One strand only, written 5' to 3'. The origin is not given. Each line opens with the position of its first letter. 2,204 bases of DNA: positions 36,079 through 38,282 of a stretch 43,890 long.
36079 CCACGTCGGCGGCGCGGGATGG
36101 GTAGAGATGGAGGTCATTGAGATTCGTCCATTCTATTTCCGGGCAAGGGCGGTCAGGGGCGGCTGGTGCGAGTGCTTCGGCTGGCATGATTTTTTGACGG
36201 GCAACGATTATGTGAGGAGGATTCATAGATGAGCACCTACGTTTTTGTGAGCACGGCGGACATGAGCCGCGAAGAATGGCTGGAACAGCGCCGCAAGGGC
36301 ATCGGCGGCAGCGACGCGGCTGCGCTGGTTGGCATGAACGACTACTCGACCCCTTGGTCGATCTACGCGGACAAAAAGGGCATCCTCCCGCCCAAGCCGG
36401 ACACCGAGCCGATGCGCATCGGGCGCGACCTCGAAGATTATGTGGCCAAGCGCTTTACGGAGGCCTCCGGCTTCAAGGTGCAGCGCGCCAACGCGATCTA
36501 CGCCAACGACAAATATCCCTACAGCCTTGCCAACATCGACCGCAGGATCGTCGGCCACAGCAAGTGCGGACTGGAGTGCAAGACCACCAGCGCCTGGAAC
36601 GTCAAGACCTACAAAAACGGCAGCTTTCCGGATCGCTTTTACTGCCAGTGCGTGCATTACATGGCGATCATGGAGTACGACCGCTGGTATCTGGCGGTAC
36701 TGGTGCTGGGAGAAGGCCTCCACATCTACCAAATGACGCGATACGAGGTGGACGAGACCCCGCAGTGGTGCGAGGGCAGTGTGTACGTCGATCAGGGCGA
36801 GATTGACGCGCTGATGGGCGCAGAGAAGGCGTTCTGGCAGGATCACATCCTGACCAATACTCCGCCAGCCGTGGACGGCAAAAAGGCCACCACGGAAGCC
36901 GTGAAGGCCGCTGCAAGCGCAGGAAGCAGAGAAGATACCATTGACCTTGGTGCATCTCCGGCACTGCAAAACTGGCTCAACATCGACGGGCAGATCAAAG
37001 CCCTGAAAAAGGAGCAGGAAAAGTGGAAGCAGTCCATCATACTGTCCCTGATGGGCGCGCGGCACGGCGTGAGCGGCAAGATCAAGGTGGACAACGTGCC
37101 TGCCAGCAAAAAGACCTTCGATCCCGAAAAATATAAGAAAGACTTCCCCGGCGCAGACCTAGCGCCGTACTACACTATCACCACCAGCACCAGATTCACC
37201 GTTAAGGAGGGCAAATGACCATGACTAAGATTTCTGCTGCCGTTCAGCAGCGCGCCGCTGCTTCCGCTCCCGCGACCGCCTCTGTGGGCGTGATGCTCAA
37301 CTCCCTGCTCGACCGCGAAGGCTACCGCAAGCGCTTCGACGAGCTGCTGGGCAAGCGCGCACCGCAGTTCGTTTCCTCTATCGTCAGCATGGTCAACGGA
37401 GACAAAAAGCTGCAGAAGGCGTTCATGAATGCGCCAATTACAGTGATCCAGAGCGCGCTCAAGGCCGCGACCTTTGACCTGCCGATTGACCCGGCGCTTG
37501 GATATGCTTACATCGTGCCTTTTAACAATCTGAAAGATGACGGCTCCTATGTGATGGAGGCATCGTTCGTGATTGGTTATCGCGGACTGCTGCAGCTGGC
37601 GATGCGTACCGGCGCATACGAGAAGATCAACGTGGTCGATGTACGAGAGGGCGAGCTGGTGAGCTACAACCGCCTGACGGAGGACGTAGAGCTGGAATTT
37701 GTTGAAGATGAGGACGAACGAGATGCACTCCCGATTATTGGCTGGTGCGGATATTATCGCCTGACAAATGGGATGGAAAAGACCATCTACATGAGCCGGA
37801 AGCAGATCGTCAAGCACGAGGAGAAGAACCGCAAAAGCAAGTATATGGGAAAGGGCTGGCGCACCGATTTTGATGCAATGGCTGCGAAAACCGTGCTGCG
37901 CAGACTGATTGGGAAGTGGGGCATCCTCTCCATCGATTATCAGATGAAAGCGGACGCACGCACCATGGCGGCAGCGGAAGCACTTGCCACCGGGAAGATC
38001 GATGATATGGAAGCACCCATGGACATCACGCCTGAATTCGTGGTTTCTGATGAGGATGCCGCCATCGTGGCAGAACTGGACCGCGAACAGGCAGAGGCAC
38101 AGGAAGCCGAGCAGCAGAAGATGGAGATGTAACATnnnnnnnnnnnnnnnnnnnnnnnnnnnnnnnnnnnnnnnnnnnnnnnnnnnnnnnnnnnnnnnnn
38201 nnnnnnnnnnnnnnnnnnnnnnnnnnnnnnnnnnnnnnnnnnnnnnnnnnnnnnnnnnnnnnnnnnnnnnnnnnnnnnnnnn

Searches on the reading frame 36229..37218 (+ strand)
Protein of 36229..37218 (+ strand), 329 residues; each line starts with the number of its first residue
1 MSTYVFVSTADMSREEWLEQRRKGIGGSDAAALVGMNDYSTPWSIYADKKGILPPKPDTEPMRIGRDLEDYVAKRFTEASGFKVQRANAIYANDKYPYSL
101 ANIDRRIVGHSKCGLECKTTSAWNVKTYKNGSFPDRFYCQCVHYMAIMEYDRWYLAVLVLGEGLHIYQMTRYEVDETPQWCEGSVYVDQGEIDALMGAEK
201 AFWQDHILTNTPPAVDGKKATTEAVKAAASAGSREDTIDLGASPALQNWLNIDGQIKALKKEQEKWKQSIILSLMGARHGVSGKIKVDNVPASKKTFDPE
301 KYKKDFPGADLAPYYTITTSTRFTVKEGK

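Call 83: search_protein_families(library=pfam, proteins=[window:36229-37218:+], max_evalue=0.001)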
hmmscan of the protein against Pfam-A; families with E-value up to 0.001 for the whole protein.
window:36229-37218:+ (329 aa): 1 family
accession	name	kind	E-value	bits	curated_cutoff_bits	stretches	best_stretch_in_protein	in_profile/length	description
PF09588.16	YqaJ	-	1.1e-29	104.1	22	1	16-150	1-149/150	YqaJ-like viral recombinase domain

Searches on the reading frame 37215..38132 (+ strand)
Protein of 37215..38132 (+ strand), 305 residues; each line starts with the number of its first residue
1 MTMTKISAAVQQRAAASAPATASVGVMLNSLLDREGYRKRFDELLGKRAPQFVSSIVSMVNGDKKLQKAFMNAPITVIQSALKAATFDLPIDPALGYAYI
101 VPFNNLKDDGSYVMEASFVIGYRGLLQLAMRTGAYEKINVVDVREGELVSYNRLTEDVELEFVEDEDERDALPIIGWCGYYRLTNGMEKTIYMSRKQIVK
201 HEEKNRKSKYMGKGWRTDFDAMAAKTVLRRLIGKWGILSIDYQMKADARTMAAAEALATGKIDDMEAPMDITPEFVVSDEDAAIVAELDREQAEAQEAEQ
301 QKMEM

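Call 83: search_protein_families(library=pfam, proteins=[window:37215-38132:+], max_evalue=0.001)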
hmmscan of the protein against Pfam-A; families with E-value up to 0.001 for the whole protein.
window:37215-38132:+ (305 aa): 1 family
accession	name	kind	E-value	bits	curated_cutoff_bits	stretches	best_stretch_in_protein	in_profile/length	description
PF03837.19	RecT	-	5.3e-38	131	24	1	51-247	2-185/198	RecT family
